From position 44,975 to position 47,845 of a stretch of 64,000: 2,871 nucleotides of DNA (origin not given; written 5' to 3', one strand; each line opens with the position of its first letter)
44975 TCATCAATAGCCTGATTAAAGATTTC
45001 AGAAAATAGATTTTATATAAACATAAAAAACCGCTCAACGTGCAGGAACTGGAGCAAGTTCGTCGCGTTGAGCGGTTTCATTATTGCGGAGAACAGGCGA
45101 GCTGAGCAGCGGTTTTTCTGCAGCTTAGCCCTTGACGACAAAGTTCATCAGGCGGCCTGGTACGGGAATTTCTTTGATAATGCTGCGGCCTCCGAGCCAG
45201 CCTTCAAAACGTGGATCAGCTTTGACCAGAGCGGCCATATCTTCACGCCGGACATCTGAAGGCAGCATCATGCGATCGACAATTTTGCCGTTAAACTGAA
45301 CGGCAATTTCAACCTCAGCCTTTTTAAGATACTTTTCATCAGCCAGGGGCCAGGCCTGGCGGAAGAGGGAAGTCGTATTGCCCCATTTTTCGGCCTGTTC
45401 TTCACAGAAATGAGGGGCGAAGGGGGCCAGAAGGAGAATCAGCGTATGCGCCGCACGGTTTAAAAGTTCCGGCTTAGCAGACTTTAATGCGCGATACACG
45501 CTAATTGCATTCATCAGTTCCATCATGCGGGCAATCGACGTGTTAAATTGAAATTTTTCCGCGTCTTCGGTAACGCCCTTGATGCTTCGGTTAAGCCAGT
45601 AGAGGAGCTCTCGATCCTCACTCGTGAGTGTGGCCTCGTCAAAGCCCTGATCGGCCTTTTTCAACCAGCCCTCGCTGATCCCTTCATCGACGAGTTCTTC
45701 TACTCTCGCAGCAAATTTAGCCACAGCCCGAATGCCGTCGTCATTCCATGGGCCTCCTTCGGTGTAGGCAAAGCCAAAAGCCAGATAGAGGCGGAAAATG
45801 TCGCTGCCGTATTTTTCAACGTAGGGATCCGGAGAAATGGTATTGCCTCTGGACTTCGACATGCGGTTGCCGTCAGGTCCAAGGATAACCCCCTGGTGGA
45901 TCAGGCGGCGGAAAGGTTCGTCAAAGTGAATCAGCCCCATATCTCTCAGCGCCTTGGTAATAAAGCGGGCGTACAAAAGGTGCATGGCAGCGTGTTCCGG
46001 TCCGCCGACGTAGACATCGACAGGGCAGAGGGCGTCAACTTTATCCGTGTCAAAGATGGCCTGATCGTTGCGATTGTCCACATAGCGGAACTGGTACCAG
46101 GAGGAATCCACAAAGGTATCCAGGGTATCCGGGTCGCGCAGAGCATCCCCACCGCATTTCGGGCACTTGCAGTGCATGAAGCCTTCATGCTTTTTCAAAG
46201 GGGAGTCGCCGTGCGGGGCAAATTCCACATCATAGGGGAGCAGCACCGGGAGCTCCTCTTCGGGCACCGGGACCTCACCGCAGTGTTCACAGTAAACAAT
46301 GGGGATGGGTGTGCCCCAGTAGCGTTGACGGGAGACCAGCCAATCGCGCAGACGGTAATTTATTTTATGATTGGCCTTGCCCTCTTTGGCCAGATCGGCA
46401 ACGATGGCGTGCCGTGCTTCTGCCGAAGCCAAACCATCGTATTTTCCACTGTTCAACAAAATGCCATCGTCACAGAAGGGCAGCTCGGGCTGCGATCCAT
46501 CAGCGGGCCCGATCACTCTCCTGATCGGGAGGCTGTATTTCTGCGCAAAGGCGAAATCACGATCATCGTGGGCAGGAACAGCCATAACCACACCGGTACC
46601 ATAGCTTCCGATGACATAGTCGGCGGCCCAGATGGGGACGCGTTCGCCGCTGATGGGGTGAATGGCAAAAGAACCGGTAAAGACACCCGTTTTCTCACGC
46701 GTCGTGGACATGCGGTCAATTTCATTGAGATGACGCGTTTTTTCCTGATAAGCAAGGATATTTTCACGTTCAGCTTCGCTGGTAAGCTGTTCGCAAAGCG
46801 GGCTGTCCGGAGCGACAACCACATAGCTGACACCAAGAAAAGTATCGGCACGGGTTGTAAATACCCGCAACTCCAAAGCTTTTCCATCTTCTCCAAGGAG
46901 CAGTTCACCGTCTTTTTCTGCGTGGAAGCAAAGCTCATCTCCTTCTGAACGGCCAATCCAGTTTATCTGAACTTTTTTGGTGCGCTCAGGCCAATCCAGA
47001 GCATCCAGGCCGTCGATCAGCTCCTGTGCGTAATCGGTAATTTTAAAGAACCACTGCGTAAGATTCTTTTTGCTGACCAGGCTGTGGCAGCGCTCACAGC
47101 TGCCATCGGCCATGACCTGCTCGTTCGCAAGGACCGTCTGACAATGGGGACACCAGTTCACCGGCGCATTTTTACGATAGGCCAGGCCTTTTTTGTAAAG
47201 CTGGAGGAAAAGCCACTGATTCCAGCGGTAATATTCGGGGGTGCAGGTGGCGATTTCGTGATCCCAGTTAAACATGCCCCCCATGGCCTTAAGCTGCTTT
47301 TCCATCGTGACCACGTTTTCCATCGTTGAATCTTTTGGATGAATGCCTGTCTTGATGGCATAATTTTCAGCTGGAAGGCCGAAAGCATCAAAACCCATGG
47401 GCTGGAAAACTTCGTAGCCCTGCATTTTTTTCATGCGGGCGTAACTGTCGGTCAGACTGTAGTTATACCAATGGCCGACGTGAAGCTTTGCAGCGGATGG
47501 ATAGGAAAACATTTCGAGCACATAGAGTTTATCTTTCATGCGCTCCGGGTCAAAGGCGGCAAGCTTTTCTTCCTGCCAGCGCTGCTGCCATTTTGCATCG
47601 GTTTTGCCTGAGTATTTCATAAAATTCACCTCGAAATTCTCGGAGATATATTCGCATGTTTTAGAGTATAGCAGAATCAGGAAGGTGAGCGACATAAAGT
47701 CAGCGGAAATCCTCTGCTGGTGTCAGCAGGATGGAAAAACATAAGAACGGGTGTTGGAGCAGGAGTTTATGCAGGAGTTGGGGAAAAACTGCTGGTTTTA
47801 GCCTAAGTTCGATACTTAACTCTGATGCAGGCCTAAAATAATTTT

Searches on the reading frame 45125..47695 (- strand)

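Call 98: search_protein_families(library=pfam, proteins=[window:45125-47695:-], max_evalue=0.00001)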
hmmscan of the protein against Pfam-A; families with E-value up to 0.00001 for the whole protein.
window:45125-47695:- (856 aa): 4 families
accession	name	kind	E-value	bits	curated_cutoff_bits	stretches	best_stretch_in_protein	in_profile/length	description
PF13603.12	tRNA-synt_1_2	-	4.4e-60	202.8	25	1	245-435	2-184/185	Leucyl-tRNA synthetase, editing domain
PF00133.28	tRNA-synt_1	-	8.4e-51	173.4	22.7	2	448-639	227-403/414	tRNA synthetases class I (I, L, M and V)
PF09334.17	tRNA-synt_1g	-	7.1e-25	88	20.1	1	68-205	11-144/391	tRNA synthetases class I (M)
PF08264.19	Anticodon_1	-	1.6e-19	70.7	25.1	1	694-812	1-139/148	Anticodon-binding domain of tRNA ligase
